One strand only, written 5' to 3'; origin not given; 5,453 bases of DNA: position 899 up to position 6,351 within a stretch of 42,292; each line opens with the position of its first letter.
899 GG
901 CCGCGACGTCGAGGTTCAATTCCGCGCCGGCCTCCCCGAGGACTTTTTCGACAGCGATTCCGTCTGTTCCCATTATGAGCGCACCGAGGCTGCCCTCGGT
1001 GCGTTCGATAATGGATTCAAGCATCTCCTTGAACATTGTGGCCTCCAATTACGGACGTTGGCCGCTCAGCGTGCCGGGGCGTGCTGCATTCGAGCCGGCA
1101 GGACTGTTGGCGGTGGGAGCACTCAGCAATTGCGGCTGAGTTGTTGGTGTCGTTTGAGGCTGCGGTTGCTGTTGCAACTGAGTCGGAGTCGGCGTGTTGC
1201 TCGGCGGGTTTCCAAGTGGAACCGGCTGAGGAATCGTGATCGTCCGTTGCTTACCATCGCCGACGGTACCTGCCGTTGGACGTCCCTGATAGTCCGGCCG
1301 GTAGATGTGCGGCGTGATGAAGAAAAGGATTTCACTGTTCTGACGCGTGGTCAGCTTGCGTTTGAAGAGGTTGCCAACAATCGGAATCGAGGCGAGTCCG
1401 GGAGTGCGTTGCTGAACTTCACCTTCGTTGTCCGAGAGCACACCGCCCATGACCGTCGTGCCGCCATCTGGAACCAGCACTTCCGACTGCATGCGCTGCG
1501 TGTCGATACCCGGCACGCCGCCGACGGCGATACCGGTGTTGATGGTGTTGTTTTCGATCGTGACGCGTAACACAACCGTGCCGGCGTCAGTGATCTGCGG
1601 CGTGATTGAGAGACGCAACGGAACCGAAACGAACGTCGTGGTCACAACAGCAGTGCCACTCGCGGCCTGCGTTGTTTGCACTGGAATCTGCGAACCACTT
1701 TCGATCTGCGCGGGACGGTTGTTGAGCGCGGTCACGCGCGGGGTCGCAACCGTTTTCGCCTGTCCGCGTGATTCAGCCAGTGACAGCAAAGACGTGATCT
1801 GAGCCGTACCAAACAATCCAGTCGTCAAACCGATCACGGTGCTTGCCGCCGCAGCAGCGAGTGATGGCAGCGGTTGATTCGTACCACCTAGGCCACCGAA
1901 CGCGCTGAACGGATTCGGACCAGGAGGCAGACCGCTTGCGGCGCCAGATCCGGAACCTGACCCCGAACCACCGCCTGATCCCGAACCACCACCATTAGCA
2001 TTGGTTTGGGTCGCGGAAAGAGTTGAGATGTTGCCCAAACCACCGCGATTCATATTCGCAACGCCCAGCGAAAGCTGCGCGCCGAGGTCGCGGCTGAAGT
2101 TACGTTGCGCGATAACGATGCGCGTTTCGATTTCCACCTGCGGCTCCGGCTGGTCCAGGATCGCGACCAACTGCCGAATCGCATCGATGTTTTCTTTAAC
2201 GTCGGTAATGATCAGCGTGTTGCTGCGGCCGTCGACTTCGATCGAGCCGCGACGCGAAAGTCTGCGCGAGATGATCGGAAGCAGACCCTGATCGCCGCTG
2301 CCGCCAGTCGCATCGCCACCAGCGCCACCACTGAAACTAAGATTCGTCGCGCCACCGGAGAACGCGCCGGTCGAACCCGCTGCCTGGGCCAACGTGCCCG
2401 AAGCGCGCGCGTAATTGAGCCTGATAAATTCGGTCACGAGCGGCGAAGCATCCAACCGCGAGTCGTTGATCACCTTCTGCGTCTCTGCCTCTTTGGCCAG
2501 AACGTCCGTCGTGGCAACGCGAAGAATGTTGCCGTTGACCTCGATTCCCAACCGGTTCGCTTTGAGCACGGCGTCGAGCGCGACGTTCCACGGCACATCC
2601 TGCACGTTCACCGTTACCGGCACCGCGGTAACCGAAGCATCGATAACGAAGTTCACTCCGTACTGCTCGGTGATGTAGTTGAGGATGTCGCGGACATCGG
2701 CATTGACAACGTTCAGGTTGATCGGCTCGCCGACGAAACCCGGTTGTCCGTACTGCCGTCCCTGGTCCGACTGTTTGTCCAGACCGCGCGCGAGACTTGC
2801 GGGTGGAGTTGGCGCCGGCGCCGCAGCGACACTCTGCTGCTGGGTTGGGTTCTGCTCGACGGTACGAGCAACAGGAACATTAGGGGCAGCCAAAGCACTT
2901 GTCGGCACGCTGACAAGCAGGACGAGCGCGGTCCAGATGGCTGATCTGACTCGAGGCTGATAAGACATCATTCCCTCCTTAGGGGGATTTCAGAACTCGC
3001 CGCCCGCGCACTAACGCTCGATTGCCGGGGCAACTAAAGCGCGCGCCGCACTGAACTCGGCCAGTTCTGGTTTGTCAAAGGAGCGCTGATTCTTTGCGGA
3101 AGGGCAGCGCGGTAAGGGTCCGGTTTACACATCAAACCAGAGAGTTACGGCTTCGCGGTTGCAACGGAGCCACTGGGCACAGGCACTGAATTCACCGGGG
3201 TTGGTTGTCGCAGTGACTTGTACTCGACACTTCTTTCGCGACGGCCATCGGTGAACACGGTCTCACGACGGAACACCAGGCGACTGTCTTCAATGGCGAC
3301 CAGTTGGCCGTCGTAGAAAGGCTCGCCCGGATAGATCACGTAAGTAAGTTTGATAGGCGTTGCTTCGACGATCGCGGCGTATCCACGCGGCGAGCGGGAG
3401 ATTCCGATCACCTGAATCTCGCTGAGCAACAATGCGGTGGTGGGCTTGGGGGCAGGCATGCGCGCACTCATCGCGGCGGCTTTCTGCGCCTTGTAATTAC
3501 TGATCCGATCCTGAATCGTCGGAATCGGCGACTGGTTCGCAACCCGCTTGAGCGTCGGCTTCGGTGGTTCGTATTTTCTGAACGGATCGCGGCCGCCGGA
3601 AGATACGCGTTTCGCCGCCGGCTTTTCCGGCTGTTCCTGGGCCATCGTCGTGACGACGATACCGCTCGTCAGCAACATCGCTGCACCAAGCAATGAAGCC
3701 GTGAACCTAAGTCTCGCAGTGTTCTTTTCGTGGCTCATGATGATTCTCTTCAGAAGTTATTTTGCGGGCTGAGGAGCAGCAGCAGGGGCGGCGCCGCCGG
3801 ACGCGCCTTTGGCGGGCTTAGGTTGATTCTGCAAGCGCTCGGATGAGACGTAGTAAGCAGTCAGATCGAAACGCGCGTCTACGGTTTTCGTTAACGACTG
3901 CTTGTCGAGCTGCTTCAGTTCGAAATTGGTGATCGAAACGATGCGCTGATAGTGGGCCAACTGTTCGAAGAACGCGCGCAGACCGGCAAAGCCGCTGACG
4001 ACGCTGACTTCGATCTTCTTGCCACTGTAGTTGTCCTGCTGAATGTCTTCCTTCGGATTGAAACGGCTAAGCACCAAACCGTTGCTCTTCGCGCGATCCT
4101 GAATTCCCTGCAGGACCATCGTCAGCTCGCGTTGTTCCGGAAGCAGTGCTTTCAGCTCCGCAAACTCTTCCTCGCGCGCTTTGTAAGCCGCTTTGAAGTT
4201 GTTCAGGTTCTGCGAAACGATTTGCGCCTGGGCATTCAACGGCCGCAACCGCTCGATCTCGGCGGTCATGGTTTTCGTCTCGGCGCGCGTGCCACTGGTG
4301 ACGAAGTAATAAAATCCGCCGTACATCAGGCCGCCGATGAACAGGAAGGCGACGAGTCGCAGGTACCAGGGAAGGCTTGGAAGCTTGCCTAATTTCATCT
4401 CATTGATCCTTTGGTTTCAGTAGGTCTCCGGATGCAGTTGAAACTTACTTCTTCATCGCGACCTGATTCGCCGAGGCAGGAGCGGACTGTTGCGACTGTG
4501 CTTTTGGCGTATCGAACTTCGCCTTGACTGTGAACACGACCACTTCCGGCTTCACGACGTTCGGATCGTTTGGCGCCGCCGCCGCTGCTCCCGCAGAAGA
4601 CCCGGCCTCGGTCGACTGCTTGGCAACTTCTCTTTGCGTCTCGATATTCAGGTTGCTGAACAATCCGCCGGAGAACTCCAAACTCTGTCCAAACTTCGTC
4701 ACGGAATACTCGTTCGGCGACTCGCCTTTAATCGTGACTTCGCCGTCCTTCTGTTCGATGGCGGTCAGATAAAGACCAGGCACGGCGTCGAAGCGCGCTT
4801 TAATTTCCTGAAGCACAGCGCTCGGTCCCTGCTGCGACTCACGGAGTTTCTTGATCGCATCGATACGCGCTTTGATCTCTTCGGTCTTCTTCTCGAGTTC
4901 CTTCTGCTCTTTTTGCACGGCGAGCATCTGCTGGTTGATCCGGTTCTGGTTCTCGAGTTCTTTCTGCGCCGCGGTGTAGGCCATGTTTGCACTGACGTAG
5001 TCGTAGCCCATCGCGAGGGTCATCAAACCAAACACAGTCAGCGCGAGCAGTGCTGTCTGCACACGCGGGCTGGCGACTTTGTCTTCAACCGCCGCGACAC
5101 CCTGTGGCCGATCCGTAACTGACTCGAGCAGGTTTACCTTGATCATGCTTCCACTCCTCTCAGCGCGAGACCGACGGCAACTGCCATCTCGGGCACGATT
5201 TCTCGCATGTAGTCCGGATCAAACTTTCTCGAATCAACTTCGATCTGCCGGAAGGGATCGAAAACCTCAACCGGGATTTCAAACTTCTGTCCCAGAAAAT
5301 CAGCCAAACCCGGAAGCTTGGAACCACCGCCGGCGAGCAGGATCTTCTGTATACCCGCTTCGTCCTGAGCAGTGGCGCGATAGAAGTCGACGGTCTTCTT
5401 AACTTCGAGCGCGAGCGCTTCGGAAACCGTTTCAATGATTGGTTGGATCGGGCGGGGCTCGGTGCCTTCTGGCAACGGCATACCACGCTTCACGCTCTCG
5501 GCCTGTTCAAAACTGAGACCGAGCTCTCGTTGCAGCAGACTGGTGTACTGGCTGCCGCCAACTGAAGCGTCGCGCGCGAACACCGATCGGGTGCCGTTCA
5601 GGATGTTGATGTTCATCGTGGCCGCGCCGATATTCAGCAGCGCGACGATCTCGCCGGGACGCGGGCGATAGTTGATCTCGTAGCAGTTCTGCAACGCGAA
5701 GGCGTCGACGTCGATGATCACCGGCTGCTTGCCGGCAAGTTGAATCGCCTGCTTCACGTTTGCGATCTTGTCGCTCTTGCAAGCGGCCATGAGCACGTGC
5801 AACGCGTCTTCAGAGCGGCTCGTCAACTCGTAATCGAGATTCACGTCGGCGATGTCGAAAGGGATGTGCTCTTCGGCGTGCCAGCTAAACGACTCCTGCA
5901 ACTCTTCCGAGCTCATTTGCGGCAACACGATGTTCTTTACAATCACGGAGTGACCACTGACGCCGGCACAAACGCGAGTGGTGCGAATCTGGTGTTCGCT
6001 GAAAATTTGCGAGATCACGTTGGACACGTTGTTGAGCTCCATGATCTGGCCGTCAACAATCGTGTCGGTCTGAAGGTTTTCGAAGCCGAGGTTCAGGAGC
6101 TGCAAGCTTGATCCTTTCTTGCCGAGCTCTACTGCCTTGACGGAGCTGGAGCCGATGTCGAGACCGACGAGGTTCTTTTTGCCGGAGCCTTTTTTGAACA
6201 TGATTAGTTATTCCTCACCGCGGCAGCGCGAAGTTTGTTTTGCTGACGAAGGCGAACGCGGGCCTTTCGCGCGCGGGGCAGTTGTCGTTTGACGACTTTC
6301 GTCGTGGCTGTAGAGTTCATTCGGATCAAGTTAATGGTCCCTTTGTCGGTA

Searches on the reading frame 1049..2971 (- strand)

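Call 101: search_protein_families(library=pfam, proteins=[window:1049-2971:-], max_evalue=0.0001)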
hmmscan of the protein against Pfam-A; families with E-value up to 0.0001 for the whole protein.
window:1049-2971:- (640 aa): 3 families
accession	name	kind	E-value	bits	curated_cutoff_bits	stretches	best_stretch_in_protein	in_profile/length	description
PF00263.26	Secretin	-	2.9e-43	147.8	27.5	1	399-557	2-168/169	Bacterial type II and III secretion system protein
PF03958.22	Secretin_N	-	6.8e-11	42.7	28.2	1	183-278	4-69/69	Bacterial type II/III secretion system short domain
PF07660.19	STN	-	1.2e-07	31.8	28.4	1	106-152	1-49/52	Secretin and TonB N terminus short domain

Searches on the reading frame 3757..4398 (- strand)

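Call 101: search_protein_families(library=pfam, proteins=[window:3757-4398:-], max_evalue=0.0001)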
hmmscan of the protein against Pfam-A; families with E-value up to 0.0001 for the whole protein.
window:3757-4398:- (213 aa): 1 family
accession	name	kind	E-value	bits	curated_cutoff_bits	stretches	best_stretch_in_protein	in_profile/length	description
PF04350.18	PilO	-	3.3e-22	79.6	22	1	44-181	4-140/145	Pilus assembly protein, PilO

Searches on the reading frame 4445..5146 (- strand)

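Call 101: search_protein_families(library=pfam, proteins=[window:4445-5146:-], max_evalue=0.0001)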
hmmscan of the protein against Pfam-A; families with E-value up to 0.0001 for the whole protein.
window:4445-5146:- (233 aa): 1 family
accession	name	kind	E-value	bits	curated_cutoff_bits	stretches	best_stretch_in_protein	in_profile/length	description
PF05137.18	PilN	-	5.9e-06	26.7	22.8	1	112-177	3-65/78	Fimbrial assembly protein (PilN)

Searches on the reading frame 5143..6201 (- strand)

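Call 88: search_protein_families(library=pfam, proteins=[window:5143-6201:-], max_evalue=0.001)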
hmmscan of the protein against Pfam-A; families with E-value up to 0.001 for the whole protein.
window:5143-6201:- (352 aa): 4 families
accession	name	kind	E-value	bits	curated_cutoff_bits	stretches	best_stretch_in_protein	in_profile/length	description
PF11104.14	PilM_2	-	2.3e-73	247.5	27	1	13-349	1-339/340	Type IV pilus assembly protein PilM;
PF14450.12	FtsA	-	4.6e-11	43.6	31.8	1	187-328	1-114/127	Cell division protein FtsA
PF05134.19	T2SSL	-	0.00034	20.5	25.5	1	79-170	51-138/231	Type II secretion system (T2SS), protein L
PF06723.19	MreB_Mbl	-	0.00071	18.9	27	0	251-315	241-305/327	MreB/Mbl protein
